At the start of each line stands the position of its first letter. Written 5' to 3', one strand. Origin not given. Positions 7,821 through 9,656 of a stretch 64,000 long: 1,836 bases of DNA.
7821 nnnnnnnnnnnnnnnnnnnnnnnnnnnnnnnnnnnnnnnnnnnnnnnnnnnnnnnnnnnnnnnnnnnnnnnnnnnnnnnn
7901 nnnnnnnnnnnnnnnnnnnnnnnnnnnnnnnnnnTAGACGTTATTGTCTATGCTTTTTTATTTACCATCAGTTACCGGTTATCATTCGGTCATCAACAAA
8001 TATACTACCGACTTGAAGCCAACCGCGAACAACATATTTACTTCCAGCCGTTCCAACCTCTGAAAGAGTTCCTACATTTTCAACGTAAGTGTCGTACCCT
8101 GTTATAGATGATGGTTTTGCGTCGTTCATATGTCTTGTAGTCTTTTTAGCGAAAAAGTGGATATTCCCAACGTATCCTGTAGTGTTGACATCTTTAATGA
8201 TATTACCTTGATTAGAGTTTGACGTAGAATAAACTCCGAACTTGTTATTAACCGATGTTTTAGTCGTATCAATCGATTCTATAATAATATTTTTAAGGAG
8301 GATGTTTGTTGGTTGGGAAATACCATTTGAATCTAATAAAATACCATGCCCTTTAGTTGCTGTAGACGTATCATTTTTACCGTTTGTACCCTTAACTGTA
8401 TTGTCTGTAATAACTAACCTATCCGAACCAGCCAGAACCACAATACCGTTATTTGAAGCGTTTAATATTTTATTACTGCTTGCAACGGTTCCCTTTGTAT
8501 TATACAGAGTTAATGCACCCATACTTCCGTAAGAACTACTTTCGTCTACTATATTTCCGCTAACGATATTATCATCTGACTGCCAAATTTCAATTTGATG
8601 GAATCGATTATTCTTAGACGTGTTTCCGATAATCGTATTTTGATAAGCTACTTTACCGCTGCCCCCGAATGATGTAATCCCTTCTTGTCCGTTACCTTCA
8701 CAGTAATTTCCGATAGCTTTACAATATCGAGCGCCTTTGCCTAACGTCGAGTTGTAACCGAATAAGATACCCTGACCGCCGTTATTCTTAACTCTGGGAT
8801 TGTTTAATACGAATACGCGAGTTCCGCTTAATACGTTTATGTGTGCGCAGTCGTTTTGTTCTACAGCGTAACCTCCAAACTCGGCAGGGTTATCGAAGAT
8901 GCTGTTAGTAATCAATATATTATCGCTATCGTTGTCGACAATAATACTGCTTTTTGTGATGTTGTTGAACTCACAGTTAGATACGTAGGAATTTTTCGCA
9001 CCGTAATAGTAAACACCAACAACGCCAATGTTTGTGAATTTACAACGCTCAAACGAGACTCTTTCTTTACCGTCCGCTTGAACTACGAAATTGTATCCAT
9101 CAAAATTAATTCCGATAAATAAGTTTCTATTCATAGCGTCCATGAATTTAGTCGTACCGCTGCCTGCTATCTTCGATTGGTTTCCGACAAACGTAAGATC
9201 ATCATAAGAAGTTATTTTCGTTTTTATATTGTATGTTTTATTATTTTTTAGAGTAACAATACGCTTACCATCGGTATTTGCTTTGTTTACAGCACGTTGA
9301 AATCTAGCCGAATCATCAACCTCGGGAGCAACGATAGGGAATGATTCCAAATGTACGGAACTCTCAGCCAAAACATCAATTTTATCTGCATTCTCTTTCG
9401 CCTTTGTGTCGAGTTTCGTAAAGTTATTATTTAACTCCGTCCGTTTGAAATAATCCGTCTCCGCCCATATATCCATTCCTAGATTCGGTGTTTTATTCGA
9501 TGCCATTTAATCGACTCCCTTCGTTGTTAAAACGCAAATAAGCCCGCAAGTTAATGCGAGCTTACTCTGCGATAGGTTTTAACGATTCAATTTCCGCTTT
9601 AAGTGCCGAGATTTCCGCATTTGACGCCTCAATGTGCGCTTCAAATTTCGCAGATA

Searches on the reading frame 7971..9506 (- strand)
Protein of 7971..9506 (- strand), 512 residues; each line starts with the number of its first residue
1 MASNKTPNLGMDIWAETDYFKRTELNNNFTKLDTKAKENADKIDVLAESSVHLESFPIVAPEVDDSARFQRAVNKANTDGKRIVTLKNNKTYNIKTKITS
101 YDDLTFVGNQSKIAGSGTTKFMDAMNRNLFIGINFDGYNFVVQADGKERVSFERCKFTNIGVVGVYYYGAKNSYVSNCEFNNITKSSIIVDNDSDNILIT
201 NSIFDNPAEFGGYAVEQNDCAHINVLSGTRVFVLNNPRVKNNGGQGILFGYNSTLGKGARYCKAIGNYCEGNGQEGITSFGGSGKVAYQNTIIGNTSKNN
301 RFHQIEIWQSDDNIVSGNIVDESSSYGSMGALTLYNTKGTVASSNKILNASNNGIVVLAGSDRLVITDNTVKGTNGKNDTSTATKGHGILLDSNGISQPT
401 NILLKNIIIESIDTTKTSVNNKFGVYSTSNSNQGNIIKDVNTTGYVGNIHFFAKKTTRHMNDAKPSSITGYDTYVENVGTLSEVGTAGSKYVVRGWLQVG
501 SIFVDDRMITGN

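Call 6: search_protein_families(library=pfam, proteins=[window:7971-9506:-], max_evalue=0.1)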
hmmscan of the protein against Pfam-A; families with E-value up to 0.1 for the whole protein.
window:7971-9506:- (512 aa): 2 families
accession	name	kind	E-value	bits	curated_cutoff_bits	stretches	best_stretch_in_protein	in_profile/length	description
PF13229.12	Beta_helix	-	2.1e-13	50.7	25.9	2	132-291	15-157/158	Right handed beta helix region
PF05048.19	NosD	-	2.4e-05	24.3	23.6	1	221-374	39-173/212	Periplasmic copper-binding protein (NosD)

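Call 9: search_protein_families(library=ncbifam, proteins=[window:7971-9506:-], max_evalue=0.1)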
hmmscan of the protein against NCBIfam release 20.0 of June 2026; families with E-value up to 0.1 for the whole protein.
window:7971-9506:- (512 aa): 1 family
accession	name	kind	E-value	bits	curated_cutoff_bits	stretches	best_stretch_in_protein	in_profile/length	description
TIGR03804.1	para_beta_helix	repeat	0.002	17.7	19.45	1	289-323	9-42/44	parallel beta-helix repeat protein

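Call 10: search_protein_families(library=phrogs, proteins=[window:7971-9506:-], max_evalue=0.01)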
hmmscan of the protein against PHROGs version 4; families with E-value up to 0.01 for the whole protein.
window:7971-9506:- (512 aa): 0 families

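Call 24: search_dna_similar(query=window:7971-9506:-, collection=phages, mode=protein, max_rows=15)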
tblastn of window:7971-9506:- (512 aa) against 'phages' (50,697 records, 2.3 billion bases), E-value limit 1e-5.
No match.

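Call 53: find_homologous_proteins(query=window:7971-9506:-)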
Query window:7971-9506:- (512 aa): 113 proteins with E <= 0.001 among 8000 candidates.
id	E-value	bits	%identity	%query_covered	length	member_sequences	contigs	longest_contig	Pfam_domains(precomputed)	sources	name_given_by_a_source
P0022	0.0e+0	1126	100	100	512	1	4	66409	PF13229.13,PF05048.20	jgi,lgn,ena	-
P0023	5.0e-264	895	81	96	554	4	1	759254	PF13229.13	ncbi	ncbi:right-handed parallel beta-helix repeat-containing protein [Priestia megaterium]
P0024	9.0e-161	554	57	92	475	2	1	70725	PF13229.13,PF05048.20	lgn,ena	-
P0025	6.0e-141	489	57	88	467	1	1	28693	PF13229.13,PF05048.20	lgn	-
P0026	2.3e-137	477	41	80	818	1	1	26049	PF13229.13,PF05048.20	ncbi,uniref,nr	ncbi:right-handed parallel beta-helix repeat-containing protein [Clostridium lacusfryxellense]|unire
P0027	2.7e-136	474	42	77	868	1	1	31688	PF13229.13,PF05048.20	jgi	-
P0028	2.2e-134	467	46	67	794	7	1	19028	PF13229.13,PF05048.20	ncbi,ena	-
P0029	3.2e-134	467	45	68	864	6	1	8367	PF13229.13,PF05048.20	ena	-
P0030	3.9e-112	394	47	92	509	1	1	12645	PF13229.13,PF12708.13,PF05048.20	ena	-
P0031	8.3e-100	353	47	82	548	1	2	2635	PF13229.13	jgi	jgi:hypothetical protein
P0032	2.9e-99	352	46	85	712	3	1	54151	PF13229.13,PF10651.16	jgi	jgi:hypothetical protein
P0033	4.3e-96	341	47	82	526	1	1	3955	PF13229.13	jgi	jgi:hypothetical protein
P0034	6.2e-88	314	45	79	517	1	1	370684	PF13229.13,PF12708.13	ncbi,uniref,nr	ncbi:right-handed parallel beta-helix repeat-containing protein [Bacillus sp. RG28]|uniref:Right-han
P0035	1.3e-86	310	41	97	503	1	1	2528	PF13229.13,PF12708.13,PF05048.20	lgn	-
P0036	6.1e-83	298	44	78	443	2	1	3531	PF13229.13,PF05048.20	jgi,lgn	jgi:parallel beta-helix repeat protein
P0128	6.1e-8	50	55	13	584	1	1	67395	-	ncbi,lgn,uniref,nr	ncbi:hypothetical protein [Priestia megaterium]|uniref:hypothetical protein n=1 Tax=Priestia megater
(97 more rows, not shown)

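Call 56: find_encoding_contigs(protein=P0024, flank=8000, max_places=2)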
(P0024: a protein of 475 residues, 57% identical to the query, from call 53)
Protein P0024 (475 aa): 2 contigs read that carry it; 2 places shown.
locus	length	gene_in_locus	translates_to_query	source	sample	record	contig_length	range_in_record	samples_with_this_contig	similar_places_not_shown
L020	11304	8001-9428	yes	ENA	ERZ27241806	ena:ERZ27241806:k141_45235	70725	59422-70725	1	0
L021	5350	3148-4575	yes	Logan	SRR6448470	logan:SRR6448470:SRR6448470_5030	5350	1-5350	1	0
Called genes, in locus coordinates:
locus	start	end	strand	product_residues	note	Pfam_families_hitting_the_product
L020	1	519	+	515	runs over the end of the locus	PF02636:Methyltransf_28 (faint), PF00515:TPR_1 (faint), PF07719:TPR_2 (weak)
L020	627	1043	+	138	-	PF13599:Pentapeptide_4 (faint), PF00805:Pentapeptide (faint)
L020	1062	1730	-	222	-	PF00072:Response_reg, PF00196:GerE, PF08281:Sigma70_r4_2 (weak)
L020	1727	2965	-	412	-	PF10112:Halogen_Hydrol (weak), PF13581:HATPase_c_2 (faint), PF07730:HisKA_3, PF02518:HATPase_c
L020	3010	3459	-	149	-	-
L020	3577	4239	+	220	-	PF04229:GrpB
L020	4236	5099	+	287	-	PF00069:Pkinase (weak)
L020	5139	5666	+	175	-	PF12867:DinB_2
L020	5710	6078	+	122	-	PF12728:HTH_17 (faint)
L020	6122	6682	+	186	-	-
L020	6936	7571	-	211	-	PF13443:HTH_26 (faint), PF01381:HTH_3, PF00717:Peptidase_S24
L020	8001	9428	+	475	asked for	PF13229:Beta_helix (weak), PF05048:NosD (weak), PF13229:Beta_helix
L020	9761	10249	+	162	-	-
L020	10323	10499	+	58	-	PF00702:Hydrolase (faint), PF08282:Hydrolase_3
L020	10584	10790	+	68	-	-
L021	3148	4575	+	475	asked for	PF13229:Beta_helix (weak), PF05048:NosD (weak), PF13229:Beta_helix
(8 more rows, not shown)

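Call 57: find_encoding_contigs(protein=P0025, flank=8000, max_places=2)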
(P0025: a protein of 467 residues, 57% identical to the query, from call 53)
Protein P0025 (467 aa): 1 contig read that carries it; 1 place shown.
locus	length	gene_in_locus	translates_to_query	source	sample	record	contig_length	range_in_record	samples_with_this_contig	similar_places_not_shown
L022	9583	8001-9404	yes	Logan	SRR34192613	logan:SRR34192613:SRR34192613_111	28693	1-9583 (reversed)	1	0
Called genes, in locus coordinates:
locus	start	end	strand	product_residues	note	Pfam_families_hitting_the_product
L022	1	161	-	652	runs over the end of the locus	PF16889:Hepar_II_III_N, PF07940:Hepar_II_III_C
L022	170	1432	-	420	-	PF03446:NAD_binding_2 (weak), PF03721:UDPG_MGDP_dh_N, PF00984:UDPG_MGDP_dh, PF03720:UDPG_MGDP_dh_C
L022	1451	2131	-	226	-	PF02397:Bac_transf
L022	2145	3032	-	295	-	PF00483:NTP_transferase, PF12804:NTP_transf_3 (weak)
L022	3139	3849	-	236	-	PF19567:CpsB_CapC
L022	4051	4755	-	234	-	PF06564:CBP_BcsQ (weak), PF09140:MipZ, PF10609:ParA, PF13614:AAA_31, PF01656:CbiA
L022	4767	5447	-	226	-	PF02706:Wzz, PF13807:GNVR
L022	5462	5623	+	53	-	-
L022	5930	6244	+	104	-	PF12844:HTH_19, PF13560:HTH_31 (weak), PF01381:HTH_3, PF13443:HTH_26 (weak), PF08671:SinI (weak)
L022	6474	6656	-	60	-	-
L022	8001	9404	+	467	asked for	PF13229:Beta_helix (weak), PF05048:NosD (faint), PF13229:Beta_helix (weak)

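Call 60: search_solved_structures(query=A2, max_evalue=1)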
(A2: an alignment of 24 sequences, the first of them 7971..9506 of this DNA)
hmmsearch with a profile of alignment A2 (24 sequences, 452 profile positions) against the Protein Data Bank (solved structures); distinct sequences matched with E-value up to 1: 18.
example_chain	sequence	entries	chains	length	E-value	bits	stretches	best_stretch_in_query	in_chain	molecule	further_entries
3eqn_A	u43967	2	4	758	2.2e-10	43.2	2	40-109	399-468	Glucan 1,3-beta-glucosidase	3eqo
5m5z_A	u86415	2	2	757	4.4e-09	38.9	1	33-104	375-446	Beta-1,3-glucanase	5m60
1h80_A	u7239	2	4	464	1.1e-08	37.6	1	34-173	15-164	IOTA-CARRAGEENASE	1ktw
3lmw_A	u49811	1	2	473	1.2e-08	37.6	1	34-173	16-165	Iota-carrageenase, CgiA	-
2pyg_A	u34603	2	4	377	1.6e-07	33.8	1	42-109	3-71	Poly(beta-D-mannuronate) C5 epimerase 4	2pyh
2uve_A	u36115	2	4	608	4.3e-06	29.1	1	30-108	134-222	EXOPOLYGALACTURONASE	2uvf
5lw3_A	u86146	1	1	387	2.6e-05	26.5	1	42-110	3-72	Poly(beta-D-mannuronate) C5 epimerase 6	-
9ozd_A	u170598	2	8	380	5.2e-05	25.5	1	39-107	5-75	Polysaccharide lyase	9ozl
5js4_A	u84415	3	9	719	8.7e-05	24.8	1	18-90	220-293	phiAB6 tailspike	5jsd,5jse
8xfq_A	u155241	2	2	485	8.8e-05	24.8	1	42-109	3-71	mannuronan 5-epimerase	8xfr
8ja4_A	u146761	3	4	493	9.2e-05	24.7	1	42-109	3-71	mannuronan 5-epimerase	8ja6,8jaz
7c7d_A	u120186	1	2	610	0.00013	24.2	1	22-99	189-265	alpha-1,3-glucanase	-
3jur_A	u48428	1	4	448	0.0038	19.4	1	40-143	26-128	Exo-poly-alpha-D-galacturonosidase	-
1rmg_A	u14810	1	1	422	0.009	18.1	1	38-121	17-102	RHAMNOGALACTURONASE A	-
5mqp_A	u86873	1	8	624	0.029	16.5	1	130-181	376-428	Glycoside hydrolase BT_1002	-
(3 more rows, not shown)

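Call 65: predict_structure(alignment_id=A2)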
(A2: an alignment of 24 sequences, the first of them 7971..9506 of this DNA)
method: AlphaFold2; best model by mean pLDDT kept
length: 512 residues; sequences in the alignment: 24
mean_pLDDT: 87.5   pTM: 0.82
mean pLDDT of the five models: 87.5, 87.2, 87.1, 87.1, 86.1
residues with pLDDT >= 90: 361; 70-90: 77; 50-70: 45; < 50: 29
segments of 3 or more residues with pLDDT < 50: 1-26
pLDDT, mean of each block of 10 residues (from residue 1): 28 29 47 56 63 93 94 96 94 96 95 91 98 96 98 97 97 98 94 98 90 80 96 97 91 95 98 94 96 97 96 98 91 97 98 97 97 95 95 97 96 95 96 89 94 83 73 65 64 81 81 56
secondary structure, 60 per line:
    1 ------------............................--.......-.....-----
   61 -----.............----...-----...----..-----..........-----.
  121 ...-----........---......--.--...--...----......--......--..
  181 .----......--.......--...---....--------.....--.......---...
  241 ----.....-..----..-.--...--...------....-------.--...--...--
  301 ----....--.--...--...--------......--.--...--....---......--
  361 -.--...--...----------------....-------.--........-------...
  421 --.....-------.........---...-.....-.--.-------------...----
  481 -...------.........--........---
elements in order: H13-40 H43-49 H66-78 E83-85 E91-93 E105-114 E120-123 E129-136 E140-145 E151-153 E156-158 E163-168 E171-176 E179-181 E186-191 E194-200 E203-205 H209-212 E221-225 E228-234 E238-240 E245-249 E263-265 E268-270 E277-280 E291-293 E296-298 E305-308 E314-316 E319-321 E330-335 E341-343 E346-349 E353-358 E365-367 E370-372 E389-392 E403-410 E423-427 E435-443 E447-449 H451-455 E474-476 E482-484 E491-499 E502-509

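Call 69: fold_search(model_id=the predicted structure, library=pdb)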
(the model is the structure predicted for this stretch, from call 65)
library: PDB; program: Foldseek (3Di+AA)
matches with E <= 10: 500; with E <= 0.001: 168
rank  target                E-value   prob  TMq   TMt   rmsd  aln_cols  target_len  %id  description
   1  2pyh_B                4.0e-08  1.00  0.42  0.54   8.1       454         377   13  Azotobacter vinelandii Mannuronan C-5 epimerase AlgE4 A-module complexed with mannuronan trisaccharide (released 2008-05-27)
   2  5lw3                  5.8e-08  1.00  0.47  0.61   6.4       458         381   11  Azotobacter vinelandii Mannuronan C-5 epimerase AlgE6 A-module (released 2017-10-25)
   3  6nw9_B                6.6e-08  1.00  0.39  0.34  12.1       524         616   14  CRYSTAL STRUCTURE OF A TAILSPIKE PROTEIN 3 (TSP3, ORF212) FROM ESCHERICHIA COLI O157:H7 BACTERIOPHAGE CBA120 (released 2019-06-05)
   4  5w6f_A                1.6e-07  1.00  0.47  0.40  10.1       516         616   14  Crystal structure of Bacteriophage CBA120 tailspike protein 3 (TSP3, orf212) (released 2018-10-24)
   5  4mr0_A                1.6e-07  1.00  0.36  0.40  13.3       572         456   12  Crystal structure of PfbA, a surface adhesin of Streptococcus pneumoniae (released 2014-02-05)
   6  2pyg_B                3.1e-07  1.00  0.32  0.41  11.3       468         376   14  Azotobacter vinelandii Mannuronan C-5 epimerase AlgE4 A-module (released 2008-05-27)
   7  4mr0_B                3.5e-07  1.00  0.39  0.44  12.0       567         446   12  Crystal structure of PfbA, a surface adhesin of Streptococcus pneumoniae (released 2014-02-05)
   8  3zpp                  3.9e-07  1.00  0.41  0.48   9.4       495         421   14  Structure of the Streptococcus pneumoniae surface protein and adhesin PfbA (released 2013-05-29)
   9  2x6x_A                4.0e-07  1.00  0.47  0.41   8.2       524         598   13  Tailspike protein mutant D339N of E.coli bacteriophage HK620 in complex with hexasaccharide (released 2011-03-02)
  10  6nw9_C                5.1e-07  1.00  0.43  0.37   9.8       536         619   14  CRYSTAL STRUCTURE OF A TAILSPIKE PROTEIN 3 (TSP3, ORF212) FROM ESCHERICHIA COLI O157:H7 BACTERIOPHAGE CBA120 (released 2019-06-05)
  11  4avz                  5.6e-07  1.00  0.31  0.27  13.0       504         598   12  Tailspike protein mutant E372Q of E. coli bacteriophage HK620 (released 2012-09-26)
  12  7jw4_B                7.0e-07  1.00  0.35  0.31  12.5       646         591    9  Crystal structure of PdGH110B in complex with D-galactose (released 2020-11-04)
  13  5zru_A                8.0e-07  1.00  0.40  0.36   8.9       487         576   17  Crystal structure of Agl-KA catalytic domain (released 2019-10-23)
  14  2pyg_A                8.7e-07  1.00  0.37  0.47   8.8       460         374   12  Azotobacter vinelandii Mannuronan C-5 epimerase AlgE4 A-module (released 2008-05-27)
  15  4xop_A                8.7e-07  1.00  0.46  0.41  11.3       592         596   13  Tailspike protein double mutant D339N/E372Q of E. coli bacteriophage HK620 in complex with hexasaccharide (released 2016-01-27)
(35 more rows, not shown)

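Call 87: find_encoding_contigs(protein=P0128, flank=10000, max_places=2)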
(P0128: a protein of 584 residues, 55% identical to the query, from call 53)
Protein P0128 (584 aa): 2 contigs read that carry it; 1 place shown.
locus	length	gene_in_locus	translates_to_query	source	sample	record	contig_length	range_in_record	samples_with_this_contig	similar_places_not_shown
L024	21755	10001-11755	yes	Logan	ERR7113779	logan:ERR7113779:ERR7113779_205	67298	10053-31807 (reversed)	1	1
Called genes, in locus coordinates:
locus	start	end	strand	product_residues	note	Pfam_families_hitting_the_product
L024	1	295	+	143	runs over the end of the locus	PF09393:DUF2001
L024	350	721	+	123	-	PF08890:Phage_TAC_5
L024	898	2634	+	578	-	-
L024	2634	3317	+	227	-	PF01476:LysM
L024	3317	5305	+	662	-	PF24032:YQBQ, PF13702:Lysozyme_like, PF01551:Peptidase_M23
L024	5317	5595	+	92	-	PF10844:DUF2577 (faint)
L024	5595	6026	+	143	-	PF10934:Sheath_initiator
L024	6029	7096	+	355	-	PF04865:Baseplate_J, PF26078:Baseplate_J_M, PF26079:Baseplate_J_C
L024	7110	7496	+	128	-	PF23140:Gp80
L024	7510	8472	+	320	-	PF10076:Phage_Mu_Gp48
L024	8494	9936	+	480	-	-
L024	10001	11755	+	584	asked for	-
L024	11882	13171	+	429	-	-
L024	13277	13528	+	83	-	PF10779:XhlA (faint)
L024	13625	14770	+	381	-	PF02557:VanY, PF13539:Peptidase_M15_4, PF01471:PG_binding_1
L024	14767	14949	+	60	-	-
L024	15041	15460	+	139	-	-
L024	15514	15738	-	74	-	PF13443:HTH_26 (weak), PF01381:HTH_3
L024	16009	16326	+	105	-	-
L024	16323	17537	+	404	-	PF01580:FtsK_SpoIIIE, PF01443:Viral_helicase1 (faint)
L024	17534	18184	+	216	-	PF13814:Replic_Relax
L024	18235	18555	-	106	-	-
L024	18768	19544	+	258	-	PF00142:Fer4_NifH (faint), PF01656:CbiA, PF02374:ArsA_ATPase (faint), PF06564:CBP_BcsQ, PF09140:MipZ (faint), PF10609:ParA (faint), PF13614:AAA_31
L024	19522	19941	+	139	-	-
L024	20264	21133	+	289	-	PF13730:HTH_36 (weak)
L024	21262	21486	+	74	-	-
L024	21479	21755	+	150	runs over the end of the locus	-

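Call 89: search_protein_families(library=pfam, proteins=[L024:11882-13168:+, L024:10001-11752:+, L024:8494-9933:+], max_evalue=1)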
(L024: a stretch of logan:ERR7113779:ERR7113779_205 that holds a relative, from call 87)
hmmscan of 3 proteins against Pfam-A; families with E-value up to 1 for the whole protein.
L024:11882-13168:+ (429 aa): 2 families
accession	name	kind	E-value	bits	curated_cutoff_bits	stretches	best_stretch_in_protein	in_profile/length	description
PF16028.10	SLC3A2_N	-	0.017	15.2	27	1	337-359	39-61/77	Solute carrier family 3 member 2 N-terminus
PF06451.17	Moricin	-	0.16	12.2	27.6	1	98-124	3-29/62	Moricin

L024:10001-11752:+ (584 aa): 0 families

L024:8494-9933:+ (480 aa): 1 family
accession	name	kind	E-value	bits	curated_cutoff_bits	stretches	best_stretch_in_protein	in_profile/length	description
PF07602.17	DUF1565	-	0.11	12.3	20.3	1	56-87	2-31/257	Protein of unknown function (DUF1565)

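Call 92: search_protein_families(library=ncbifam, proteins=[L024:11882-13168:+, L024:10001-11752:+], max_evalue=1)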
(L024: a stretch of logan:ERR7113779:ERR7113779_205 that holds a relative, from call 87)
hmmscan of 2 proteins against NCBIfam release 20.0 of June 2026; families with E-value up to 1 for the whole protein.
L024:11882-13168:+ (429 aa): 0 families

L024:10001-11752:+ (584 aa): 0 families

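Call 93: find_homologous_proteins(query=L024:11882-13168:+)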
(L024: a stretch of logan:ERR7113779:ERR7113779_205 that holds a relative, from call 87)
Query L024:11882-13168:+ (429 aa): 61 proteins with E <= 0.001 among 8000 candidates.
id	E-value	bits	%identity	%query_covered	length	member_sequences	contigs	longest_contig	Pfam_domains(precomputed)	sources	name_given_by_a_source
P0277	9.5e-270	912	100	100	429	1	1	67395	-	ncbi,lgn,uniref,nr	ncbi:hypothetical protein [Priestia megaterium]|uniref:hypothetical protein n=1 Tax=Priestia megater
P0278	2.4e-153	529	58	94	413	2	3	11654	-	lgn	-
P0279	1.1e-152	527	58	91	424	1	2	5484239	-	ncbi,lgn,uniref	ncbi:hypothetical protein [Paenibacillus sp. PL2-23]|uniref:hypothetical protein n=1 Tax=Paenibacill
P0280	1.9e-134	467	52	97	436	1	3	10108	-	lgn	-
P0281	5.7e-125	435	50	97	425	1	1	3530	-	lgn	-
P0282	2.2e-119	417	48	98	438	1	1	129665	-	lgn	-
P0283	2.6e-119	417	48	99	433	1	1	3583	-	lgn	-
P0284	6.5e-114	399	45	97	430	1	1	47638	-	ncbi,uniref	ncbi:hypothetical protein [Priestia megaterium]|uniref:hypothetical protein n=1 Tax=Priestia megater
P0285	1.3e-112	395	44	100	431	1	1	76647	-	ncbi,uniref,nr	ncbi:hypothetical protein [Ureibacillus aquaedulcis]|uniref:Oligosaccharide repeat unit polymerase n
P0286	1.7e-111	391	46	91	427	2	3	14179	-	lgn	-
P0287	9.9e-111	389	48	89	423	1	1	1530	-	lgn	-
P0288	8.0e-109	382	46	93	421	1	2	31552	-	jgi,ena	jgi:hypothetical protein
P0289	3.5e-107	377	46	93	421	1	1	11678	-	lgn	-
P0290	1.3e-106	375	46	92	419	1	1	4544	-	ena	-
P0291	3.2e-105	370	47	92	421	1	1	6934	-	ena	-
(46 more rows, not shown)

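Call 94: find_encoding_contigs(protein=P0279, flank=9000, max_places=1)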
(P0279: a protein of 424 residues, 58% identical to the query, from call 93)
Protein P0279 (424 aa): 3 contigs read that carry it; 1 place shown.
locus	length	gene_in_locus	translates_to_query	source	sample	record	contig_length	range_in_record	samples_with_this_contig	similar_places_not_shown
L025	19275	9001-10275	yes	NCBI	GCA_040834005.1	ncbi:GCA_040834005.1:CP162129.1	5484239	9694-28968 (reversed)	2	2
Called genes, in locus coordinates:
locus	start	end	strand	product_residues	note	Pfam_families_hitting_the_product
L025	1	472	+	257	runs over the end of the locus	PF02706:Wzz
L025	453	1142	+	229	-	PF01656:CbiA, PF09140:MipZ (weak), PF10609:ParA, PF13614:AAA_31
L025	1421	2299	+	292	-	PF00483:NTP_transferase, PF12804:NTP_transf_3 (weak)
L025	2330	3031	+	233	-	PF02397:Bac_transf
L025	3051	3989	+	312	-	PF01370:Epimerase, PF02719:Polysacc_synt_2 (weak), PF04321:RmlD_sub_bind (weak), PF16363:GDP_Man_Dehyd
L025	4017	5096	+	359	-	PF01370:Epimerase, PF02719:Polysacc_synt_2 (faint), PF04321:RmlD_sub_bind, PF16363:GDP_Man_Dehyd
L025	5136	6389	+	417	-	PF13579:Glyco_trans_4_4, PF00534:Glycos_transf_1, PF13692:Glyco_trans_1_4 (weak)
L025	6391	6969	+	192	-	PF25084:LbH_EIF2B (faint), PF00132:Hexapep, PF14602:Hexapep_2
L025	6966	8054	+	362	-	PF00534:Glycos_transf_1, PF13692:Glyco_trans_1_4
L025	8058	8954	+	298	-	PF00535:Glycos_transf_2, PF10111:Glyco_tranf_2_2, PF13641:Glyco_tranf_2_3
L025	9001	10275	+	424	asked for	-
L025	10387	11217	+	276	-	PF00535:Glycos_transf_2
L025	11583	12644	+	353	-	PF00535:Glycos_transf_2, PF10111:Glyco_tranf_2_2, PF13641:Glyco_tranf_2_3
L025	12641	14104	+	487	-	PF01943:Polysacc_synt, PF13440:Polysacc_synt_3, PF03023:MurJ (weak)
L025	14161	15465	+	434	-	PF03721:UDPG_MGDP_dh_N, PF00984:UDPG_MGDP_dh, PF03720:UDPG_MGDP_dh_C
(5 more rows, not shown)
